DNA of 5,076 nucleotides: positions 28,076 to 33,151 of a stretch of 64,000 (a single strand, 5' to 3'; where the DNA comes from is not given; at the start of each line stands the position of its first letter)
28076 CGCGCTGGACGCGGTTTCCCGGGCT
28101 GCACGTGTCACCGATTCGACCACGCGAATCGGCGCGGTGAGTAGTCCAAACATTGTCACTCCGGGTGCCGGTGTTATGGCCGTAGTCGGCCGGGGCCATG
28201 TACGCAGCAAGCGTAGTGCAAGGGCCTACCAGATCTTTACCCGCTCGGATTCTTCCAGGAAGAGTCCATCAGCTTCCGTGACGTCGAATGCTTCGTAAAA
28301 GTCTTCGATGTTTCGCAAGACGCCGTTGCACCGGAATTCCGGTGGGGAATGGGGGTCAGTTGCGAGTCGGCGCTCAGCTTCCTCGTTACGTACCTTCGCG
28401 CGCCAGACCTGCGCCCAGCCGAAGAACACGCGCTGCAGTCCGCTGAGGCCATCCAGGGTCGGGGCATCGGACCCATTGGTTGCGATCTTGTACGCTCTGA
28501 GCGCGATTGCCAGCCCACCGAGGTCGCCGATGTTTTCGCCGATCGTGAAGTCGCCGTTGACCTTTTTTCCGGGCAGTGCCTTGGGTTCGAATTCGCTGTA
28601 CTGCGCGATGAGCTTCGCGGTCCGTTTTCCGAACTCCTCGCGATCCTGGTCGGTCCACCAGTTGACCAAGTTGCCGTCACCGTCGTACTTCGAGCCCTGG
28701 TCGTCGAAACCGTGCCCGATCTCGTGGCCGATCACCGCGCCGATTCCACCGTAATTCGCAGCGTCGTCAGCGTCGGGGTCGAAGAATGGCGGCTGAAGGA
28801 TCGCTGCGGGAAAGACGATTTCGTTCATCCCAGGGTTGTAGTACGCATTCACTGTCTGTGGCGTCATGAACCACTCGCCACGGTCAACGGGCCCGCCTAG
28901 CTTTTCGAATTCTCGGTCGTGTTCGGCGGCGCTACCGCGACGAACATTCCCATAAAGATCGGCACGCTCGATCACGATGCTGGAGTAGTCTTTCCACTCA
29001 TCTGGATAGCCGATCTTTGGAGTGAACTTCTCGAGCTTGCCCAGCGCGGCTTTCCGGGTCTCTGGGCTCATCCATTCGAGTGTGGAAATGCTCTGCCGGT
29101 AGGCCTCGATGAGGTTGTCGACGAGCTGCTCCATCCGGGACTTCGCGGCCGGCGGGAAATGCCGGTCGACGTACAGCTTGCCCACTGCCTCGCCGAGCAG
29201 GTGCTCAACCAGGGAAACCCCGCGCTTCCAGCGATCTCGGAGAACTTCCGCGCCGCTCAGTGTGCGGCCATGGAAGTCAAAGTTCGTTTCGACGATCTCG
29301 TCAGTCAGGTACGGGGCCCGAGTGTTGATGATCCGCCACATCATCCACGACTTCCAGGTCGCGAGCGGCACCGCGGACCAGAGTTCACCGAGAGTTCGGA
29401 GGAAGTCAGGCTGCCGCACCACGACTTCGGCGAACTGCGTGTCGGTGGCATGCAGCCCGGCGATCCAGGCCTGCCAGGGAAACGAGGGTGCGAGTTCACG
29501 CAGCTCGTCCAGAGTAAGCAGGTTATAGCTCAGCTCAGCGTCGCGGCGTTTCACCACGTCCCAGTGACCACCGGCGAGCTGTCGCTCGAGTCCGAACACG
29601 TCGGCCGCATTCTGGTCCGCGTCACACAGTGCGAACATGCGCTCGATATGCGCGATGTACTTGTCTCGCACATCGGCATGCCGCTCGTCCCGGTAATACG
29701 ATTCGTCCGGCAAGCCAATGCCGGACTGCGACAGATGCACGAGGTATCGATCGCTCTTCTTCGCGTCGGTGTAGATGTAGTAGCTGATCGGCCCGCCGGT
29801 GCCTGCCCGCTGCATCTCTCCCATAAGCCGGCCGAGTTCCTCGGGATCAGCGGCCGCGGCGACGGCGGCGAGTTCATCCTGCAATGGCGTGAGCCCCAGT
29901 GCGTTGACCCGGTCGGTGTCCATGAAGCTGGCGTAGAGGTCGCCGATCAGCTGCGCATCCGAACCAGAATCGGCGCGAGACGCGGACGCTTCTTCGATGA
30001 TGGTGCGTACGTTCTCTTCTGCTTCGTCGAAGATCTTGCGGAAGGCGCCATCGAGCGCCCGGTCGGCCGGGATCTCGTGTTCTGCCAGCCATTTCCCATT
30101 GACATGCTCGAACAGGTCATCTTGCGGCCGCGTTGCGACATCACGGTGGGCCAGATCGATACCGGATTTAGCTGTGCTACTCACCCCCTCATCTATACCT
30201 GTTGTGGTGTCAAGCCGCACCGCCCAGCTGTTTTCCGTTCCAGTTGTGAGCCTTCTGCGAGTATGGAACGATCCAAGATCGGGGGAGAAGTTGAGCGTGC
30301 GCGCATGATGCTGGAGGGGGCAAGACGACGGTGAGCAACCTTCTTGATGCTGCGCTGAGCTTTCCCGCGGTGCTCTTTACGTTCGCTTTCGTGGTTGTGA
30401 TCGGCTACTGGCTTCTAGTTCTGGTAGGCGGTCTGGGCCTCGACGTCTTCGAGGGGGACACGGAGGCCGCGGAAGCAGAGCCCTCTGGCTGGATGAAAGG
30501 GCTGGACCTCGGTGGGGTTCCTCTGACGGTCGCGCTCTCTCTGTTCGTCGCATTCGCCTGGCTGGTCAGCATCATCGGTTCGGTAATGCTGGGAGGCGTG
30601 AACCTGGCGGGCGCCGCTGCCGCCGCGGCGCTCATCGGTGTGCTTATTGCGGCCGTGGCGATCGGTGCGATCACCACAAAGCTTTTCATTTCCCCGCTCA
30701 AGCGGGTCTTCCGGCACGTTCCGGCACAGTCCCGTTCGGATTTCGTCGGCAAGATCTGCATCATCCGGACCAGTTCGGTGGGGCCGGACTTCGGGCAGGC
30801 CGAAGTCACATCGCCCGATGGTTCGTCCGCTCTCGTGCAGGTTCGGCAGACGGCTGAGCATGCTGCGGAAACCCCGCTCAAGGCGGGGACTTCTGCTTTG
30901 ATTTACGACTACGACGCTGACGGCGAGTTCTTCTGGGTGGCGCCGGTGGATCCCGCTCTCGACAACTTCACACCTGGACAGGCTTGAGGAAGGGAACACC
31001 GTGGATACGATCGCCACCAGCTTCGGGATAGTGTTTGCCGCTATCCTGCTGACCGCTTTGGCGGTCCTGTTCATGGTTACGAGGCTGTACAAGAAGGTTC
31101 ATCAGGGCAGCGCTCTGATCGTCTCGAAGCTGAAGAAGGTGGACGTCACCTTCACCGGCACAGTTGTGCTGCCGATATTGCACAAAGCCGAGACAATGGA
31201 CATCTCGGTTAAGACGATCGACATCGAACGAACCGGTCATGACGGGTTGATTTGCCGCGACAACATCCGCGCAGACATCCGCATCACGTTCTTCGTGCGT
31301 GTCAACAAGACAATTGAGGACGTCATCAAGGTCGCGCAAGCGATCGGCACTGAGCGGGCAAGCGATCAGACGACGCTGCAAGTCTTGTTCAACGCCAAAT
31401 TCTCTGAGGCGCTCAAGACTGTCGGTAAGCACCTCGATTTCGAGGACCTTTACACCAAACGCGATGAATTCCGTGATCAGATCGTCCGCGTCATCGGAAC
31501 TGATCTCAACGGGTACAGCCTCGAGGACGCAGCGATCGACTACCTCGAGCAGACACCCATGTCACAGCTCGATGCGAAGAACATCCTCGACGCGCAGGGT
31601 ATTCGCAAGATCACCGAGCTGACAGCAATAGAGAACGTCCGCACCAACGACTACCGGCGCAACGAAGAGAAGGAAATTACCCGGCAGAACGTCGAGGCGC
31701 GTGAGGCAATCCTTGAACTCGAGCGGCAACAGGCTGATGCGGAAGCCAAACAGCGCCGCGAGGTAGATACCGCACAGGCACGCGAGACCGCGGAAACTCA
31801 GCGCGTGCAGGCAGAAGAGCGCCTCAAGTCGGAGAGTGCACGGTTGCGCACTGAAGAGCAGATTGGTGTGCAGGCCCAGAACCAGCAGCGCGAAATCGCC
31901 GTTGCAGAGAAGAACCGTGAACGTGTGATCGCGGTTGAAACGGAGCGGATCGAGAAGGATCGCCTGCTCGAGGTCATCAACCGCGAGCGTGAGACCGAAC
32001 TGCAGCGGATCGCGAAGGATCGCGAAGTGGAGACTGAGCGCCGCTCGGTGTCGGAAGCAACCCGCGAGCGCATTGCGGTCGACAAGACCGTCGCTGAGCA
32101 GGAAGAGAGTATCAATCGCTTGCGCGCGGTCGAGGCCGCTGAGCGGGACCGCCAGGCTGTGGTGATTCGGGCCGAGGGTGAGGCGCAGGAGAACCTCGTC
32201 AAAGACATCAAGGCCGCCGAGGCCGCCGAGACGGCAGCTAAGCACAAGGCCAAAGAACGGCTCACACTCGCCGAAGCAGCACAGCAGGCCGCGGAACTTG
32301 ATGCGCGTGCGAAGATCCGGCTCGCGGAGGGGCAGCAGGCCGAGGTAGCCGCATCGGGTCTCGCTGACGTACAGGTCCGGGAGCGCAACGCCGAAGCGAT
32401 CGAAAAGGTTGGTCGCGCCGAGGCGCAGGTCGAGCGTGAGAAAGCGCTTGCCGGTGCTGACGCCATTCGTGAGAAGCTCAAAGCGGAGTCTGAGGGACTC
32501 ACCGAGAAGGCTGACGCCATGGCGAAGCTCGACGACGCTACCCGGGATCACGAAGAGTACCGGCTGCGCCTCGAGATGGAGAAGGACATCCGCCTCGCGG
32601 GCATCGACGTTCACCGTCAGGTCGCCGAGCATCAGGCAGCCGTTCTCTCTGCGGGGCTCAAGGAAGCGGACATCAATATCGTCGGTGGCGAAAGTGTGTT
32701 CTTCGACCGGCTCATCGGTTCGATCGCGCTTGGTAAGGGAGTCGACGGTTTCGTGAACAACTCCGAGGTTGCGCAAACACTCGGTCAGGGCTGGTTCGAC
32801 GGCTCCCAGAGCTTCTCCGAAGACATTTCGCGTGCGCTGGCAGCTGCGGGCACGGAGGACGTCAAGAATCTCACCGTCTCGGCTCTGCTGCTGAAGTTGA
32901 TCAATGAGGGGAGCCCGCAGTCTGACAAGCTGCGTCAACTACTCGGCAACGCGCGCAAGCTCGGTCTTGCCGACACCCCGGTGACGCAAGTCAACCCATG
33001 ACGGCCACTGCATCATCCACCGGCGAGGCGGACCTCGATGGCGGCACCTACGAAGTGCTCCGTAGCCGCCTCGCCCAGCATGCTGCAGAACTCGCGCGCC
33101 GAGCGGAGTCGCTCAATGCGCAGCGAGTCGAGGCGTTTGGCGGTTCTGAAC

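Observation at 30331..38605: Translationally coupled NfeD / flotillin / 1653-aa AAA+ giant protein operon, followed by DedA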

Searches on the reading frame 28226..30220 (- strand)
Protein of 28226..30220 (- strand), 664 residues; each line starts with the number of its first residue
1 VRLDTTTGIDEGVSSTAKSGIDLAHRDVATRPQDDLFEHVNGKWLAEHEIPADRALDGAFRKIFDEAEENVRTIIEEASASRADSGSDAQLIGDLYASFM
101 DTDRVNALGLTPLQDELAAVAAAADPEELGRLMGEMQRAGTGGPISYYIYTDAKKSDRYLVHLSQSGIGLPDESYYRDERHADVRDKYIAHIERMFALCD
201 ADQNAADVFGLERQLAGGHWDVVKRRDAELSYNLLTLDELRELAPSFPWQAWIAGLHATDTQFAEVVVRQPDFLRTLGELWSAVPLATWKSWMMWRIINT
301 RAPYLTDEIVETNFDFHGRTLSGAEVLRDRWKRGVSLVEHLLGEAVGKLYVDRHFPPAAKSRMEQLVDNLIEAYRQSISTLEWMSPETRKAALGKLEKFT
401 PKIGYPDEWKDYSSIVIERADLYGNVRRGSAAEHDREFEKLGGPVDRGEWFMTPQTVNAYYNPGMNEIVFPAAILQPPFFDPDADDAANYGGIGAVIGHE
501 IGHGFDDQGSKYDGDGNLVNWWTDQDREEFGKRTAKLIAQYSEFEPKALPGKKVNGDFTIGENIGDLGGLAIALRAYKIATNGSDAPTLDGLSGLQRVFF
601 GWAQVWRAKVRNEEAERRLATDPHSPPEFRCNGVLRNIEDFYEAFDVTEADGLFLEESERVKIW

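Call 7: search_protein_families(library=pfam, proteins=[window:28226-30220:-], max_evalue=0.01)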
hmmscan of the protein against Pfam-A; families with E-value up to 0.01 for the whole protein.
window:28226-30220:- (664 aa): 2 families
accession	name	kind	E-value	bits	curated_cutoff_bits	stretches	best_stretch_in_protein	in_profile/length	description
PF05649.18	Peptidase_M13_N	-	6.3e-128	427.9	32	1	32-406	1-381/381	Peptidase family M13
PF01431.27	Peptidase_M13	-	4.5e-77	258.8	24.5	1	458-661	1-205/205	Peptidase family M13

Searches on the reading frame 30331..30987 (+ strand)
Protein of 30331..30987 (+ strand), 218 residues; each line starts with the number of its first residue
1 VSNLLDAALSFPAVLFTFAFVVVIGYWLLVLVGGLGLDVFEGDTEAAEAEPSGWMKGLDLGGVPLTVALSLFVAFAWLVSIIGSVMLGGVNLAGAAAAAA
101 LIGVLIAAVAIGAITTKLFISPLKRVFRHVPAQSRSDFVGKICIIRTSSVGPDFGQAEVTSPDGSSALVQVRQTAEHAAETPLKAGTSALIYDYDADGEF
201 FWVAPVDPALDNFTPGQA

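Call 7: search_protein_families(library=pfam, proteins=[window:30331-30987:+], max_evalue=0.01)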
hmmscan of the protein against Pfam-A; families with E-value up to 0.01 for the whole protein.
window:30331-30987:+ (218 aa): 0 families

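Call 8: search_protein_families(library=ncbifam, proteins=[window:30331-30987:+], max_evalue=0.01)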
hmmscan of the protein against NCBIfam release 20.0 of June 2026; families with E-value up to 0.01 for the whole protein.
window:30331-30987:+ (218 aa): 0 families

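Call 9: search_protein_families(library=padloc, proteins=[window:30331-30987:+], max_evalue=0.01)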
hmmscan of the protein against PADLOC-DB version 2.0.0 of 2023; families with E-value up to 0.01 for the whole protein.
window:30331-30987:+ (218 aa): 0 families

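Call 46: search_protein_families(library=pfam, proteins=[window:30331-30987:+], max_evalue=5)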
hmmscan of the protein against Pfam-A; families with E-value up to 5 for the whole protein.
window:30331-30987:+ (218 aa): 2 families
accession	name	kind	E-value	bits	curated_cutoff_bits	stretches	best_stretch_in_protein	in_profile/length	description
PF13197.11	DUF4013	-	0.1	12.8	26.9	1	15-121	8-112/168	Protein of unknown function (DUF4013)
PF11021.13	DUF2613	-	3.5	8.2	22.1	0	93-116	3-26/55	Protein of unknown function (DUF2613)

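Call 52: search_solved_structures(query=A5, max_evalue=10)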
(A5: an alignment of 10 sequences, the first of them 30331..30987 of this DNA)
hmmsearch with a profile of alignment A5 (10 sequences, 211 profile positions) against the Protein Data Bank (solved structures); distinct sequences matched with E-value up to 10: 5.
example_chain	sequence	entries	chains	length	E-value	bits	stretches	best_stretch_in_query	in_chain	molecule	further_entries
6yqx_A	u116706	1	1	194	0.41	13.1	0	143-198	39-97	de novo designed TIM barrel DeNovoTIM13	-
6z70_A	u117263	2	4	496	0.43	13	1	50-144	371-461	Aq128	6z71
6fv6_A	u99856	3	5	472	0.44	13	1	50-144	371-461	Aq128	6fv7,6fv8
6xxd_A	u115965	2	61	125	1.6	11.2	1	41-89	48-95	PilA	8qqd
4y98_A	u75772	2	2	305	2.3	10.7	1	139-180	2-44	C alpha-dehydrogenase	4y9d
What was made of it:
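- On YqiJ / DUF1449 (NfeD-like partner of flotillins): A profile search of PDB found nothing (call 52).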

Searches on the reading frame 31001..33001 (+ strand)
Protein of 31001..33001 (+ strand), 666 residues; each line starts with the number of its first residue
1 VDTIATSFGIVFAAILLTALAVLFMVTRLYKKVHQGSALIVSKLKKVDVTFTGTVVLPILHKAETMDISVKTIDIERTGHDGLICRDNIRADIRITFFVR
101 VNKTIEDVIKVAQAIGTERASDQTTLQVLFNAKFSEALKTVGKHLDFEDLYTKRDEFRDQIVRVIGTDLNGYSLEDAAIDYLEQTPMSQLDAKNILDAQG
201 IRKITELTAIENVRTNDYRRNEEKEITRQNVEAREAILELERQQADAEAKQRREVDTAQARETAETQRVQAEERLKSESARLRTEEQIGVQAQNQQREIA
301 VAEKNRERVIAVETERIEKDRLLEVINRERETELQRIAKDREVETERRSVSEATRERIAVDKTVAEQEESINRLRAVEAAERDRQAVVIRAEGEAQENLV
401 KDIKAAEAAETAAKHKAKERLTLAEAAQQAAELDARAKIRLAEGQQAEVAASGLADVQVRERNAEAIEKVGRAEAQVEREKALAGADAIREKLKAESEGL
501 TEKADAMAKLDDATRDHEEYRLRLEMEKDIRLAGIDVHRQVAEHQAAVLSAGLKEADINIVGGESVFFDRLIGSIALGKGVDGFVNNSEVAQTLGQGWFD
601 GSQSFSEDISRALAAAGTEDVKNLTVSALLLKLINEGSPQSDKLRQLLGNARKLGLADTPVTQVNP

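Call 7: search_protein_families(library=pfam, proteins=[window:31001-33001:+], max_evalue=0.01)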
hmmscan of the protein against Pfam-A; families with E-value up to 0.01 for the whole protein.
window:31001-33001:+ (666 aa): 1 family
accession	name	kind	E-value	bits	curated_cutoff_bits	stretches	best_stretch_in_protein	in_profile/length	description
PF01145.31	Band_7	-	2.3e-06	28.2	23.6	1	32-175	2-136/176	SPFH domain / Band 7 family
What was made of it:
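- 31001..33001 (+): Flotillin-like SPFH protein (666 aa). One N-terminal TM helix (residues 8-26), SPFH/Band_7 domain (32-175), an E/A/R-rich helical region (about 216-520) and a C-terminal region. Pfam Band_7 scores 28.2 bits against a cut-off of 23.6 (call 7).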

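Call 8: search_protein_families(library=ncbifam, proteins=[window:31001-33001:+], max_evalue=0.01)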
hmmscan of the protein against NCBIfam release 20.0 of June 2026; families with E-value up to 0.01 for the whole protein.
window:31001-33001:+ (666 aa): 1 family
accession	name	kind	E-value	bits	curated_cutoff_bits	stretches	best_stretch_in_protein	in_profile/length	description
NF058507.1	FlotScfldFlot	equivalog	1.2e-05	24.6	700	1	49-306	54-301/477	flotillin lipid rafts scaffold protein FloT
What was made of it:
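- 31001..33001 (+): There is a weak NCBIfam FloT hit (call 8).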

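Call 9: search_protein_families(library=padloc, proteins=[window:31001-33001:+], max_evalue=0.01)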
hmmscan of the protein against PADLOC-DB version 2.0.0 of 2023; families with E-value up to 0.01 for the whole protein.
window:31001-33001:+ (666 aa): 0 families

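Call 46: search_protein_families(library=pfam, proteins=[window:31001-33001:+], max_evalue=5)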
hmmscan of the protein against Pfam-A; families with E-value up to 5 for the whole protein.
window:31001-33001:+ (666 aa): 1 family
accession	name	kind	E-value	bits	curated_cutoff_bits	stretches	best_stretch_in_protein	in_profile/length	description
PF01145.31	Band_7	-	2.3e-06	28.2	23.6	1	32-175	2-136/176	SPFH domain / Band 7 family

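Call 63: search_solved_structures(query=window:31001-33001:+, max_evalue=0.01)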
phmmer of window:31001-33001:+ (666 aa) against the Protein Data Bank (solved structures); distinct sequences matched with E-value up to 0.01: 0.
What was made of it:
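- Tried and rejected: The flotillin (call 63) and the small-protein profile (call 52) found nothing in PDB.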
